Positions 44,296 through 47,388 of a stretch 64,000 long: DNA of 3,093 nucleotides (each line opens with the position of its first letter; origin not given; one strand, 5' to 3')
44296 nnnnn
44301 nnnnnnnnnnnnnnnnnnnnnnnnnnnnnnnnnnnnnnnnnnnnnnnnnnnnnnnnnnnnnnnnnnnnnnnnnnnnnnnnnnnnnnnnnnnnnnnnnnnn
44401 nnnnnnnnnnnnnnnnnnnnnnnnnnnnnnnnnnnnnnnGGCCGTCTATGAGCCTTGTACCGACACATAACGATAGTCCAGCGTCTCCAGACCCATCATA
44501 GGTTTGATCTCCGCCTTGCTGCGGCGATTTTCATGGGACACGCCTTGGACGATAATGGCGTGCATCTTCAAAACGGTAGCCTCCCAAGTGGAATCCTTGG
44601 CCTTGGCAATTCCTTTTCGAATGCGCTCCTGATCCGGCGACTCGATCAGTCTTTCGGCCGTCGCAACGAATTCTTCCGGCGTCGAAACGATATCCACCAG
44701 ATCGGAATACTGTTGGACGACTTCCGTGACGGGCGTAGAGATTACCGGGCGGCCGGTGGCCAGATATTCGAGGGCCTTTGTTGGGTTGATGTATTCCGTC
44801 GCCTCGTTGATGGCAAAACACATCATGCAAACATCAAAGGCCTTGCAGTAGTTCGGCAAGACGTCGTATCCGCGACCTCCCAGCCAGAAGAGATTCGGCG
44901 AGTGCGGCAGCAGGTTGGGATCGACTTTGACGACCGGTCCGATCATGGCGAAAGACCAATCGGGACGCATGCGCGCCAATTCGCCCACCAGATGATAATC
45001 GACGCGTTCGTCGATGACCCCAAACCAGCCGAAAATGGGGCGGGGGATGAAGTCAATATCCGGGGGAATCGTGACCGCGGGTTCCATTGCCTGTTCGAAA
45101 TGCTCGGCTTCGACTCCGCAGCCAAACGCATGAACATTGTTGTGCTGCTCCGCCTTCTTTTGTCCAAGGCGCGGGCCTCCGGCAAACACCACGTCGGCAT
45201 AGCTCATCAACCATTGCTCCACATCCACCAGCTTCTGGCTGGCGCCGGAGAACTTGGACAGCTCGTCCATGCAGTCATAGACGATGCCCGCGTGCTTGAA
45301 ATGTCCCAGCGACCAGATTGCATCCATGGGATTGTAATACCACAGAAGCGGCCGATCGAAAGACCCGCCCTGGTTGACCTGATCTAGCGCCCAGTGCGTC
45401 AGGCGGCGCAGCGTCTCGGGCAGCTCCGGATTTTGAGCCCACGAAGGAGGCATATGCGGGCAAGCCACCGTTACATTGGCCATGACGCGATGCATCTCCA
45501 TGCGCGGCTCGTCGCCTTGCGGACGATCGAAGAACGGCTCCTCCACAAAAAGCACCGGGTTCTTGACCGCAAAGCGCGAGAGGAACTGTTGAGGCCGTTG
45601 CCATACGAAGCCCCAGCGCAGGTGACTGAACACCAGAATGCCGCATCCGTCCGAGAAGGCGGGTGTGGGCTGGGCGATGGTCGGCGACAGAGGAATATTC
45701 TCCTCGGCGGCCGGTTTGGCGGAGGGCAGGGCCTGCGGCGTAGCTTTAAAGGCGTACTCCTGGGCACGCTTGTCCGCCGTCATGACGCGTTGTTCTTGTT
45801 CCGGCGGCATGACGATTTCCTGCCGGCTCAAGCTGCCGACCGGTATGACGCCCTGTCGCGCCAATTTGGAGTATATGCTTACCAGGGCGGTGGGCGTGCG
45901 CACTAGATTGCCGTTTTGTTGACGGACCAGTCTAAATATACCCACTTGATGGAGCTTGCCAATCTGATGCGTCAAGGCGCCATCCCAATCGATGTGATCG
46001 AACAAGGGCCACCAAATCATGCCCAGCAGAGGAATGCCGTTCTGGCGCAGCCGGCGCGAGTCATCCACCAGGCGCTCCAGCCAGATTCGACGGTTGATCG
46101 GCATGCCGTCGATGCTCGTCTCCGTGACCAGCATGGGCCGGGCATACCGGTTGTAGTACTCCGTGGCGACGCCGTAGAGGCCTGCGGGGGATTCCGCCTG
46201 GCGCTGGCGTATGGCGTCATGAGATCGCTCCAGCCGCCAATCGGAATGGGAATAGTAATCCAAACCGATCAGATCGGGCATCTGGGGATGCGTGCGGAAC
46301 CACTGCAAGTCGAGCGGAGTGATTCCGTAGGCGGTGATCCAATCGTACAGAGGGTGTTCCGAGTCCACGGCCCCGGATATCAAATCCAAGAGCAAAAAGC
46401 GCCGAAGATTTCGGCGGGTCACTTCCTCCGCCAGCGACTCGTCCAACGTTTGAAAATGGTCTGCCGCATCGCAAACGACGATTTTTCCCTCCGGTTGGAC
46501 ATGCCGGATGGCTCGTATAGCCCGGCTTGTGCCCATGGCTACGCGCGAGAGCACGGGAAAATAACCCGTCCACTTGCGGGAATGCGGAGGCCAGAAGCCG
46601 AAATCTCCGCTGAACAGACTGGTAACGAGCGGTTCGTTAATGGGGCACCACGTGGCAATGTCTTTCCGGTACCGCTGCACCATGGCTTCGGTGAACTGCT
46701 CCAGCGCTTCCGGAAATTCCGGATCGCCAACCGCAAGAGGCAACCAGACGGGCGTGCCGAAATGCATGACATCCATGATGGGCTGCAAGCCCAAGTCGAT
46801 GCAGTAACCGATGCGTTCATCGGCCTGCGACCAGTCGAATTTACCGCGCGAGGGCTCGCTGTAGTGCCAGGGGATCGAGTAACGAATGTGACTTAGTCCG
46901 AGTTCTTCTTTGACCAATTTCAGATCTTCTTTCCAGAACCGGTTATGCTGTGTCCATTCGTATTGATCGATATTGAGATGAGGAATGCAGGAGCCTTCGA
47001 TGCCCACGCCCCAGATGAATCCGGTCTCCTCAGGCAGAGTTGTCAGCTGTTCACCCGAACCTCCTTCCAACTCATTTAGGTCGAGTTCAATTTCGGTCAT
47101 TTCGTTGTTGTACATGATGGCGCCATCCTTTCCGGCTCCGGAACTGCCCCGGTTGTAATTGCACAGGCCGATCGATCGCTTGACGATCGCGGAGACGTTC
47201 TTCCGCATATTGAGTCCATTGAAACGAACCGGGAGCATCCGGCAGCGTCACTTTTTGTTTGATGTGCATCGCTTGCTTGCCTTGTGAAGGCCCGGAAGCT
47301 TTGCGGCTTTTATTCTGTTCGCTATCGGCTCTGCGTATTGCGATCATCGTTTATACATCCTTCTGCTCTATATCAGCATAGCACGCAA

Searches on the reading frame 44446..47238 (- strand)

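Call 67: search_protein_families(library=pfam, proteins=[window:44446-47238:-], max_evalue=0.0001)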
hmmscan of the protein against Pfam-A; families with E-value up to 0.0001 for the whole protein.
window:44446-47238:- (930 aa): 2 families
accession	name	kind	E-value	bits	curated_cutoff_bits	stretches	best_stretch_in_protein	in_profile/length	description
PF00232.24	Glyco_hydro_1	-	4.1e-16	58.9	22.6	1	101-344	59-310/453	Glycosyl hydrolase family 1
PF13692.12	Glyco_trans_1_4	-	1.4e-06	29.1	27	1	750-866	20-141/142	Glycosyl transferases group 1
